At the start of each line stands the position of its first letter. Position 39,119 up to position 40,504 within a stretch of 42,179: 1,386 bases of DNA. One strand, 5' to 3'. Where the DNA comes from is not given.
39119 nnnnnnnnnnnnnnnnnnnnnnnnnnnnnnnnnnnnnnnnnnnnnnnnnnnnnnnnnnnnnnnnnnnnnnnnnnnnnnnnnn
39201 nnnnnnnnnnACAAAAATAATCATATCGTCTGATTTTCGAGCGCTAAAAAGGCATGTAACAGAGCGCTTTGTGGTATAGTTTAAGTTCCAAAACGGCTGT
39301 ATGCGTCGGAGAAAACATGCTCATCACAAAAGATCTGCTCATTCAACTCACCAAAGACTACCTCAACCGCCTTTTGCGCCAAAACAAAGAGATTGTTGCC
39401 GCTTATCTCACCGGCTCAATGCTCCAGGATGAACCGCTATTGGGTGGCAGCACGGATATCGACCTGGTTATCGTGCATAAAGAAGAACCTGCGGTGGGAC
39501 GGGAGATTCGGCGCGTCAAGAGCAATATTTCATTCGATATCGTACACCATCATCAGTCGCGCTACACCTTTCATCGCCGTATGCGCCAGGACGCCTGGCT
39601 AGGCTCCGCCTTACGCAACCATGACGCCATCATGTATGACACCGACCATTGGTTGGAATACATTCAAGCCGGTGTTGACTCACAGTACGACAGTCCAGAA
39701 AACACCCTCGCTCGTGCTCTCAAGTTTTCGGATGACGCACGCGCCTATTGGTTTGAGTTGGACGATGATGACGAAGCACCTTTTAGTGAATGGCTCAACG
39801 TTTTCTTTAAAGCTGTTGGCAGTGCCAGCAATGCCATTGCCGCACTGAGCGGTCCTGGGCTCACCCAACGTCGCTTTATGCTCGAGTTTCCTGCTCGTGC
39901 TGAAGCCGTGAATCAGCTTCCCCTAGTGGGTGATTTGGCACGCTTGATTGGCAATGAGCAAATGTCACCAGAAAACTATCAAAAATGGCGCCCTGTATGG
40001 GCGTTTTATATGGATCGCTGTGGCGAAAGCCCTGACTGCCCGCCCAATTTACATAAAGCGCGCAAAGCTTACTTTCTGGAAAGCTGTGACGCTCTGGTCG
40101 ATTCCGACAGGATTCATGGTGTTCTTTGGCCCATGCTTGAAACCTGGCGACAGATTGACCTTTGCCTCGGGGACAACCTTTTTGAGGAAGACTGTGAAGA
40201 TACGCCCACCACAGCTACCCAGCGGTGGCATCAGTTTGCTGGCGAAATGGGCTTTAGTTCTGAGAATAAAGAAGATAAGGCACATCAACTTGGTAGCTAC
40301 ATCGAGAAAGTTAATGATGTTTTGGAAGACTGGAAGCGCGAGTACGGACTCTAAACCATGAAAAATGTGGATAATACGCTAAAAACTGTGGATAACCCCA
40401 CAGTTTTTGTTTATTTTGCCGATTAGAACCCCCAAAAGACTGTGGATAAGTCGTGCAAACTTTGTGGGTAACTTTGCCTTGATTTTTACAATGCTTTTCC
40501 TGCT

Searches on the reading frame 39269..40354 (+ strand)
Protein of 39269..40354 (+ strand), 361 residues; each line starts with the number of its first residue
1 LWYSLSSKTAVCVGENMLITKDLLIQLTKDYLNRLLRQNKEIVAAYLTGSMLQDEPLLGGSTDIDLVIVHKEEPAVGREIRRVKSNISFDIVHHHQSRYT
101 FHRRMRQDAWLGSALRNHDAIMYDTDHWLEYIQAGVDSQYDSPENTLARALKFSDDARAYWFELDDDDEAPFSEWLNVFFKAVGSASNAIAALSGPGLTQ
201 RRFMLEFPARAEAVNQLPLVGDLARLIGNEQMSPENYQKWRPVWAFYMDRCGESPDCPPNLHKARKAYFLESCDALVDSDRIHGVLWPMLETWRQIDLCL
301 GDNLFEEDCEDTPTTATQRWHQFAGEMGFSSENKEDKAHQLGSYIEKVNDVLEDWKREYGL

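Call 8: search_protein_families(library=pfam, proteins=[window:39269-40354:+])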
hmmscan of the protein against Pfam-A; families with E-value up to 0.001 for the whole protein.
window:39269-40354:+ (361 aa): 1 family
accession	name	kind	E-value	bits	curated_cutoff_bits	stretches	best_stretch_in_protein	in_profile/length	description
PF18765.7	Polbeta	-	0.00012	22.7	26.9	1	32-103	3-78/93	Polymerase beta, Nucleotidyltransferase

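Call 9: find_encoding_contigs(protein=window:39269-40354:+, flank=10000, max_places=6)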
Protein window:39269-40354:+ (361 aa): no gene with exactly this product is on record in the collection.
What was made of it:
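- Tried and rejected: Looking up the 361-aa ORF from its TTG start found nothing (call 9).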

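Call 10: find_encoding_contigs(protein=window:39317-40354:+, flank=10000, max_places=6)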
Protein window:39317-40354:+ (345 aa): 11 contigs read that carry it; 6 places shown.
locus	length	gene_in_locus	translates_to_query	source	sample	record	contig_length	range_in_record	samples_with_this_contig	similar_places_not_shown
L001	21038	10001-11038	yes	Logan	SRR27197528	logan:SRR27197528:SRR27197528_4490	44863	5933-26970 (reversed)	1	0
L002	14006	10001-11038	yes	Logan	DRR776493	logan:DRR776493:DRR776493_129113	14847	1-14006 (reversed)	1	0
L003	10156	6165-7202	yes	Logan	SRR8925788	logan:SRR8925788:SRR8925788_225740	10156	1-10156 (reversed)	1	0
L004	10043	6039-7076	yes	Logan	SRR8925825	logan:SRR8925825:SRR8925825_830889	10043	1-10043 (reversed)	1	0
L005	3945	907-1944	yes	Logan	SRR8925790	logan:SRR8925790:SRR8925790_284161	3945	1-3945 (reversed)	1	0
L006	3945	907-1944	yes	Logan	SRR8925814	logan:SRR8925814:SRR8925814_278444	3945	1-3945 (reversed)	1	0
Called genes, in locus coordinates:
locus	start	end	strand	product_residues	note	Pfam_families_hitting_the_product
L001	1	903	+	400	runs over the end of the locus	PF13088:BNR_2 (faint), PF14870:PSII_BNR (faint), PF15902:Sortilin-Vps10 (faint), PF02012:BNR (faint)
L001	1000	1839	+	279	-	PF01522:Polysacc_deac_1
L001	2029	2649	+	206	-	PF00588:SpoU_methylase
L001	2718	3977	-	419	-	PF00483:NTP_transferase, PF24894:Hexapep_GlmU (weak), PF25084:LbH_EIF2B (weak), PF25247:LbH_GLGC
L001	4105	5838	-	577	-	PF02463:SMC_N, PF13476:AAA_23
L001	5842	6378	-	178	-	-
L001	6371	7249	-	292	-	PF01513:NAD_kinase, PF20143:NAD_kinase_C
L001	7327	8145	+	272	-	PF00528:BPD_transp_1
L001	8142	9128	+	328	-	PF13379:NMT1_2 (faint), PF09084:NMT1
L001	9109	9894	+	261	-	PF00005:ABC_tran, PF13304:AAA_21 (faint)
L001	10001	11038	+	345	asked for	-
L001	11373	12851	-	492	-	PF00246:Peptidase_M14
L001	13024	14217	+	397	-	PF00155:Aminotran_1_2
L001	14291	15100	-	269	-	PF05050:Methyltransf_21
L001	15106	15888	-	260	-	PF00535:Glycos_transf_2, PF10111:Glyco_tranf_2_2, PF13641:Glyco_tranf_2_3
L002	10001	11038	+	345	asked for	-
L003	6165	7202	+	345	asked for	-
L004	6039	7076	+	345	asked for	-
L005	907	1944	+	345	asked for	-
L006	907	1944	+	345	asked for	-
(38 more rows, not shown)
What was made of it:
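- Tried and rejected: The real start is the ATG at 39317 (call 10).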

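Call 16: find_homologous_proteins(query=window:39317-40354:+)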
Query window:39317-40354:+ (345 aa): 174 proteins with E <= 0.001 among 5283 candidates; the best 120 are listed.
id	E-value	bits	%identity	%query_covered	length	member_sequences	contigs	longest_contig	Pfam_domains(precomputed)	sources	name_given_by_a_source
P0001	2.0e-238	808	100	100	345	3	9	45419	-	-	-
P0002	7.8e-208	708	87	100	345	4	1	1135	-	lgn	-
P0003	3.8e-203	692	86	100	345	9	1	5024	-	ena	-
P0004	5.0e-170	583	72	100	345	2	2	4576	-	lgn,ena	-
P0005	1.2e-166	572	71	100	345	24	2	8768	-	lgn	-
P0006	2.4e-162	558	69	100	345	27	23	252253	-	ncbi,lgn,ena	-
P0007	1.7e-161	555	69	100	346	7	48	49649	-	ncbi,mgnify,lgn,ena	mgnify:CR=1 FL=1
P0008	3.9e-161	554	69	100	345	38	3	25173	-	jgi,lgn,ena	-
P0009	2.2e-123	430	55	100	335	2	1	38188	-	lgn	-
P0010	2.3e-120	420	53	100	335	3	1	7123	-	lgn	-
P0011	2.2e-119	417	52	100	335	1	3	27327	-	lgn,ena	-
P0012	6.4e-119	415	53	100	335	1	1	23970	-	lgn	-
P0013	1.4e-117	411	52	100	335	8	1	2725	-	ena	-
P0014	2.1e-117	410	52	100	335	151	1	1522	-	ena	-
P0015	3.1e-116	407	52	100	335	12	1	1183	-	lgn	-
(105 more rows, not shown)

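Call 18: find_related_loci(query=A1, collection=genome_contigs, flank=10000)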
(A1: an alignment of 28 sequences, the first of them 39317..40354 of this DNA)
Query A1 (345 aa) in genome_contigs; peptide patterns used: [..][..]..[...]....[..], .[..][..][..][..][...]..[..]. (x = any residue, [..] = any of these).
405 stretches matched a pattern; 395 encode a relative of the query (tblastn E <= 1e-3); the best 80 are kept; 80 distinct loci.
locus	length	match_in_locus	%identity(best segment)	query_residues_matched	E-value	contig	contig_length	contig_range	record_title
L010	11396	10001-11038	69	1-345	1e-164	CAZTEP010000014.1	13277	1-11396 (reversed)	MAG TPA_asm: uncultured Anaerolineaceae bacterium isolate binchicken_co45_326 genome assembly, contig: NODE_8323_length_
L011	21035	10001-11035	72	1-345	5e-164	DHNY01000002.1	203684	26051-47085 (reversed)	MAG TPA_asm: Anaerolineaceae bacterium UBA5404 UBA5404_contig_456, whole genome shotgun sequence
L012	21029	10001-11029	68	1-345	3e-159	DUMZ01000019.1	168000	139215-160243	MAG TPA_asm: Anaerolineaceae bacterium isolate AS05jafATM_106 77689_AS05, whole genome shotgun sequence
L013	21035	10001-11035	69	1-345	5e-165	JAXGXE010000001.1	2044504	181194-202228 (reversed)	MAG: Anaerolineaceae bacterium isolate AnMBR.bin483 bin483_1, whole genome shotgun sequence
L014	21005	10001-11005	52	1-345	2e-123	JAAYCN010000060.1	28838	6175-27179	MAG: Chloroflexota bacterium isolate AS06rmzACSIP_450 369460_AS06, whole genome shotgun sequence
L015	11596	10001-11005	52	1-345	5e-123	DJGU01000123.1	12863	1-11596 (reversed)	MAG TPA_asm: Anaerolineaceae bacterium UBA5838 UBA5838_contig_1734, whole genome shotgun sequence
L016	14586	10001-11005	51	1-345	2e-122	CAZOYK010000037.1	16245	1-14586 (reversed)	MAG TPA_asm: uncultured Anaerolineaceae bacterium isolate binchicken_co27_397 genome assembly, contig: NODE_6306_length_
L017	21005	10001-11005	52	1-345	1e-121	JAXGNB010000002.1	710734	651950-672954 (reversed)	MAG: Anaerolineaceae bacterium isolate AnMBR.bin246 bin246_2, whole genome shotgun sequence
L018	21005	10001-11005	51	1-345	2e-121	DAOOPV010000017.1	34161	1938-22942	MAG TPA_asm: Anaerolineaceae bacterium isolate AMR_MDS_2588 NODE_1476_length_34161_cov_9.628452, whole genome shotgun se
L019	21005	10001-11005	51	1-345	4e-121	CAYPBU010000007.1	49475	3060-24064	MAG TPA_asm: uncultured Anaerolineaceae bacterium isolate SRP192927_co2_209 genome assembly, contig: NODE_698_length_494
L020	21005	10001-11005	51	1-345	4e-121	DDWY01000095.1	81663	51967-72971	MAG TPA_asm: Anaerolineaceae bacterium UBA2274 UBA2274_contig_1108, whole genome shotgun sequence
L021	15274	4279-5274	51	3-345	1e-120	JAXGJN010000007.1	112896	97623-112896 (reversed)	MAG: Anaerolineaceae bacterium isolate AnMBR.bin163 bin163_7, whole genome shotgun sequence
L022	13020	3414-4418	52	1-345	6e-121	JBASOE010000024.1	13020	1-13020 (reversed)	MAG: Anaerolineaceae bacterium isolate MFD12108_ilm_asm_bin33 k127_97864, whole genome shotgun sequence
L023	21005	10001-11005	52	1-345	3e-120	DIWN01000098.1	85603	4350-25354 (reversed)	MAG TPA_asm: Anaerolineaceae bacterium UBA6105 UBA6105_contig_2874, whole genome shotgun sequence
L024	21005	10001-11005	51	1-345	2e-120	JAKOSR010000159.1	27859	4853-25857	MAG: Chloroflexota bacterium isolate all_metabat.140 k201_1504560, whole genome shotgun sequence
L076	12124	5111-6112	38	1-345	1e-74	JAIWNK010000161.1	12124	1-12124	MAG: Anaerolinea sp. isolate M38 contig-93_5190, whole genome shotgun sequence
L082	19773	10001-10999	35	1-344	2e-69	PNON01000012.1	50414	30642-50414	MAG: Anaerolinea sp. isolate SW.3.17 SW_1000323_50414, whole genome shotgun sequence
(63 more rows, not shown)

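Call 37: find_homologous_proteins(query=L076:5111-6112:+, max_evalue=1e-30)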
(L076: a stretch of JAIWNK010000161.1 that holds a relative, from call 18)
Query L076:5111-6112:+ (334 aa): 1724 proteins with E <= 1e-30 among 8000 candidates; the best 120 are listed.
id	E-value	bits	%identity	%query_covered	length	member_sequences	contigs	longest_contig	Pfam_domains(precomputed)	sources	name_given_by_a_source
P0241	2.0e-220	749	100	100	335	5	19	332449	-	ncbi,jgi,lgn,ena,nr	ncbi:MAG: hypothetical protein LDL12_08145 [Anaerolinea sp.]|nr:hypothetical protein [Anaerolinea sp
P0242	3.0e-175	601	81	100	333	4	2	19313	-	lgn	-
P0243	1.5e-116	408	58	100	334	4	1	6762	-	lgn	-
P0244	2.1e-115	404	55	100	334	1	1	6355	-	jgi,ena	-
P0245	6.5e-114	399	56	100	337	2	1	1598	-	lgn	-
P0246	1.2e-113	398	55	100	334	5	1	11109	-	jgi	jgi:hypothetical protein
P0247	1.6e-113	398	53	100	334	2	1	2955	-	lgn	-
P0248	4.8e-113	396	56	100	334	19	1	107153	-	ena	-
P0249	6.1e-112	392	54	100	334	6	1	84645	-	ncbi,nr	ncbi:MAG: hypothetical protein P4L50_05125 [Anaerolineaceae bacterium]|nr:hypothetical protein [Anae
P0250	3.7e-111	390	55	100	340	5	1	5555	-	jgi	jgi:hypothetical protein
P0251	5.0e-111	389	54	100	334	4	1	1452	-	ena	-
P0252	5.4e-111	389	53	100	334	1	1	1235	-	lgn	-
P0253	1.3e-109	385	54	100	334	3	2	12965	-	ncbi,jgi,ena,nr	ncbi:MAG TPA: hypothetical protein VKF38_11295 [Anaerolineaceae bacterium]|nr:hypothetical protein [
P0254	3.4e-109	383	54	100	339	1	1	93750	-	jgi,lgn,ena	-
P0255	6.6e-109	383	53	100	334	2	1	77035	-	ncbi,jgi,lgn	-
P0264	3.5e-108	380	55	100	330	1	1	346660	-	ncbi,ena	-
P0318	3.0e-103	364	53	100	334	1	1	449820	-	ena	-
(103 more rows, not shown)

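Call 38: find_encoding_contigs(protein=P0318, flank=10000, max_places=1)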
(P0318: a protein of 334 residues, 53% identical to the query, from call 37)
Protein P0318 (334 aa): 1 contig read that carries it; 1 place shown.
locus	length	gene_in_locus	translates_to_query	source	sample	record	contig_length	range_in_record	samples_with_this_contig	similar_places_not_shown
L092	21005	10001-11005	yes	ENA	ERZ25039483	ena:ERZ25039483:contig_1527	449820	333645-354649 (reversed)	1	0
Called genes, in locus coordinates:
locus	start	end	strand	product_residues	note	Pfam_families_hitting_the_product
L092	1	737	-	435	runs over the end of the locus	PF00089:Trypsin, PF13365:Trypsin_2, PF13180:PDZ_2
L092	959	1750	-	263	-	-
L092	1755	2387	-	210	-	PF01227:GTP_cyclohydroI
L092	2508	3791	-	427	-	PF07690:MFS_1, PF12832:MFS_1_like, PF07690:MFS_1 (weak)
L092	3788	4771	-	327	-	PF01636:APH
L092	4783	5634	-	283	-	PF02517:Rce1-like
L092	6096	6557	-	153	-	-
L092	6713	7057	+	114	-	PF07883:Cupin_2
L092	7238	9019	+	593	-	PF08439:Peptidase_M3_N, PF01432:Peptidase_M3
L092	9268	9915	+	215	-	PF01712:dNK, PF02223:Thymidylate_kin, PF13238:AAA_18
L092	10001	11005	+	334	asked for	-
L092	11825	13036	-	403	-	PF02653:BPD_transp_2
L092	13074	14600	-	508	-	PF00005:ABC_tran, PF09818:ABC_ATPase (faint), PF13304:AAA_21 (faint), PF00005:ABC_tran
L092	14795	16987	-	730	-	PF00532:Peripla_BP_1 (faint), PF13407:Peripla_BP_4, PF13377:Peripla_BP_3 (faint), PF13407:Peripla_BP_4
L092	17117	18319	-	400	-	PF13545:HTH_Crp_2 (weak), PF01047:MarR (weak), PF09339:HTH_IclR (faint), PF12802:MarR_2, PF13412:HTH_24, PF00480:ROK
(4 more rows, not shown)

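Call 39: find_encoding_contigs(protein=P0264, flank=10000, max_places=1)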
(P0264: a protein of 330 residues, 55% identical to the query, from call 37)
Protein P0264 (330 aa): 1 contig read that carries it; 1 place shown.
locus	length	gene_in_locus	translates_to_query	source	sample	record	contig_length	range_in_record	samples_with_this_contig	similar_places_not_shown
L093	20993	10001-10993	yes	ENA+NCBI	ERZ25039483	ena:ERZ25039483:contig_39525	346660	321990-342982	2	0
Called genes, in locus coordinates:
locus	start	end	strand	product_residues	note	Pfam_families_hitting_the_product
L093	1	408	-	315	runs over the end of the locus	PF00005:ABC_tran, PF13304:AAA_21, PF13732:DrrA1-3_C (weak)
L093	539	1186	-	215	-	PF07853:DUF1648, PF13630:SdpI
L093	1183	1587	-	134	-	PF00392:GntR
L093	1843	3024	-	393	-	-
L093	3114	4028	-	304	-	PF00149:Metallophos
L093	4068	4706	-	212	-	PF00174:Oxidored_molyb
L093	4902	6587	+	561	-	PF01590:GAF, PF13185:GAF_2, PF13492:GAF_3 (weak), PF01590:GAF (weak), PF13185:GAF_2, PF13492:GAF_3 (weak), PF07730:HisKA_3, PF02518:HATPase_c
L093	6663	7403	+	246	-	PF13489:Methyltransf_23, PF01209:Ubie_methyltran (weak), PF13847:Methyltransf_31, PF08241:Methyltransf_11, PF08242:Methyltransf_12, PF13649:Methyltransf_25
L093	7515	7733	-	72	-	-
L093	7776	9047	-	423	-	PF07690:MFS_1, PF12832:MFS_1_like, PF07690:MFS_1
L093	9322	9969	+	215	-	PF01712:dNK, PF02223:Thymidylate_kin, PF13238:AAA_18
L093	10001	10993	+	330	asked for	-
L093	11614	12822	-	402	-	PF02653:BPD_transp_2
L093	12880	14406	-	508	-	PF00005:ABC_tran, PF09818:ABC_ATPase (faint), PF13304:AAA_21 (faint), PF00005:ABC_tran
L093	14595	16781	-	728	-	PF00532:Peripla_BP_1 (faint), PF13407:Peripla_BP_4, PF13377:Peripla_BP_3 (faint), PF13407:Peripla_BP_4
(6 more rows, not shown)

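Call 60: predict_structure(alignment_id=A1)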
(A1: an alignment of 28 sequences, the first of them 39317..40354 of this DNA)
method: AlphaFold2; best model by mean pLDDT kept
length: 345 residues; sequences in the alignment: 28
mean_pLDDT: 92.7   pTM: 0.89
mean pLDDT of the five models: 92.7, 92.4, 92.0, 91.9, 91.4
residues with pLDDT >= 90: 295; 70-90: 42; 50-70: 8; < 50: 0
segments of 3 or more residues with pLDDT < 50: none
pLDDT, mean of each block of 10 residues (from residue 1): 83 95 94 84 89 95 91 95 93 92 92 94 95 97 90 85 97 96 93 97 97 95 96 94 93 94 95 96 87 74 95 94 97 98 95
secondary structure, 60 per line:
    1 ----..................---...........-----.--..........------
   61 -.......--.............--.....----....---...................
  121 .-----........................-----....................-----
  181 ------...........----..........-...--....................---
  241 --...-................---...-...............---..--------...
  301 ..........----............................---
elements in order: H5-22 E26-32 H33-36 E45-54 E62-68 E71-79 H80-83 H86-90 H95-98 E105-108 H109-121 H127-150 H156-175 H187-197 H202-211 H218-237 H247-262 H270-284 H300-310 H315-342

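Call 65: fold_search(model_id=the predicted structure, library=pdb)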
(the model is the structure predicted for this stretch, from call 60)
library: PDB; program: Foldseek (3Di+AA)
matches with E <= 10: 284; with E <= 0.001: 7
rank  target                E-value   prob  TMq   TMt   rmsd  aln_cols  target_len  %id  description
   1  1kny_A                6.4e-05  1.00  0.38  0.48  12.4       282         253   12  KANAMYCIN NUCLEOTIDYLTRANSFERASE (released 1996-08-17)
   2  6un8_A                7.1e-05  1.00  0.38  0.49  13.1       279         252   12  Wild type ANT bound to neomycin (released 2020-05-06)
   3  6p06_A                8.5e-05  1.00  0.37  0.47  14.7       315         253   10  Ternary structure of the E52D mutant of ANT-4 with Neomycin and AMPCPP (released 2020-01-29)
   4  6un8_B                1.1e-04  1.00  0.36  0.45  15.0       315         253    9  Wild type ANT bound to neomycin (released 2020-05-06)
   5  6nmk_A                1.4e-04  1.00  0.38  0.49  12.8       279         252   11  Binary complex structure of the T130K mutant of ANT-4'' with Neomycin (released 2020-01-15)
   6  6nmk_B                2.0e-04  1.00  0.33  0.42  15.3       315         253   10  Binary complex structure of the T130K mutant of ANT-4'' with Neomycin (released 2020-01-15)
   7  6p01_A                4.3e-04  1.00  0.36  0.47  14.3       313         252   12  Apo structure of the E52D mutant of ANT-4 (released 2020-01-29)
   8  3jyy_B                1.8e-03  1.00  0.30  0.37  13.1       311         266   13  SeMet LinB complexed with PPi (released 2009-11-03)
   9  3jyy_A                2.1e-03  1.00  0.32  0.40  12.7       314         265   13  SeMet LinB complexed with PPi (released 2009-11-03)
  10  3c18_B                2.7e-03  0.99  0.30  0.34  19.3       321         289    8  Crystal structure of nucleotidyltransferase-like protein (ZP_00538802.1) from Exiguobacterium sibiricum 255-15 at 1.90 (released 2008-02-12)
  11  3c18_A                2.9e-03  1.00  0.33  0.38  17.7       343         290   11  Crystal structure of nucleotidyltransferase-like protein (ZP_00538802.1) from Exiguobacterium sibiricum 255-15 at 1.90 (released 2008-02-12)
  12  7a26_HHH              2.9e-02  0.25  0.13  0.13  24.6       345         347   12  Structure of soluble SmhA crystal form 1 of the tripartite alpha-pore forming toxin, Smh, from Serratia marcescens. (released 2021-03-31)
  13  7a26_DDD              3.3e-02  0.25  0.13  0.14  23.9       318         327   11  Structure of soluble SmhA crystal form 1 of the tripartite alpha-pore forming toxin, Smh, from Serratia marcescens. (released 2021-03-31)
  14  7a26_BBB              3.8e-02  0.28  0.12  0.12  23.9       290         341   13  Structure of soluble SmhA crystal form 1 of the tripartite alpha-pore forming toxin, Smh, from Serratia marcescens. (released 2021-03-31)
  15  7a26_EEE              4.0e-02  0.21  0.13  0.13  24.2       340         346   13  Structure of soluble SmhA crystal form 1 of the tripartite alpha-pore forming toxin, Smh, from Serratia marcescens. (released 2021-03-31)
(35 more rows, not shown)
